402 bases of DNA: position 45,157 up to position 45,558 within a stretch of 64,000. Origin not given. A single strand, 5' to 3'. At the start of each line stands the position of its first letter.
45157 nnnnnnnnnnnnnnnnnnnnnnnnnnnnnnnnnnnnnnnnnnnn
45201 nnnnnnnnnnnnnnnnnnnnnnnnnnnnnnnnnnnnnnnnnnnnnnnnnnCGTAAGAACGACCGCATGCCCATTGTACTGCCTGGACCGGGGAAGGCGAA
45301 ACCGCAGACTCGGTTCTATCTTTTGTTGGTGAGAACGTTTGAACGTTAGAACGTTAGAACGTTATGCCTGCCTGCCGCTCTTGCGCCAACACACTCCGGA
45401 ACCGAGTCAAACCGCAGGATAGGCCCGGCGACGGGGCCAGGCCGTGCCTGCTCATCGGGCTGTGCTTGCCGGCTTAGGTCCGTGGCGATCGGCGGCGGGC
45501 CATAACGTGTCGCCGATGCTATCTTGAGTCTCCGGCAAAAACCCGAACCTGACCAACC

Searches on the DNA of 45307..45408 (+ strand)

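Call 34: search_dna_similar(query=window:45307-45408:+, collection=plasmids, mode=distant, max_evalue=10, max_rows=40)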
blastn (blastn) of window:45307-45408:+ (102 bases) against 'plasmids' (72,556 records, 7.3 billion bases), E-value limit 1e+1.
Records with a match: 6; places in all: 27; records where one place covers at least 80% of the query: 0.
Best place of each record, by identity: 90-95% 1; 80-90% 5.
By first word of the organism name: Rhodococcus 5; Calditerrivibrio 1.
By predicted mobility (MOB-suite, as given by PLSDB): conjugative 5; non-mobilizable 1.
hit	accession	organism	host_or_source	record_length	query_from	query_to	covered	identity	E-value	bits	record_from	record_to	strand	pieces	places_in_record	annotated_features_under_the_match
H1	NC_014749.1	Calditerrivibrio nitroreducens DSM 19672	terrestrial hot spring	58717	23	57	34%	91.4%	5e-4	51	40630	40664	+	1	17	ATP-binding protein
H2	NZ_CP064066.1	Rhodococcus sp. M8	cell culture,nitrile contaminated soil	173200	28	62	34%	82.9%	3e+0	37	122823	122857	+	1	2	none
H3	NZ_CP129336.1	Rhodococcus sp. M8-33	cell culture,nitrile contaminated soil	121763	28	62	34%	82.9%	3e+0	37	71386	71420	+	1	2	none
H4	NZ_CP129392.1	Rhodococcus sp. M8-20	cell culture,nitrile contaminated soil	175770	28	62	34%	82.9%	3e+0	37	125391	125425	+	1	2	none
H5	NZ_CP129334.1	Rhodococcus sp. M8-50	cell culture,nitrile contaminated soil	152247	28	62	34%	82.9%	3e+0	37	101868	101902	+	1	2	none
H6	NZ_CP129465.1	Rhodococcus sp. M8-35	cell culture,nitrile contaminated soil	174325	28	62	34%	82.9%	3e+0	37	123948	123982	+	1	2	none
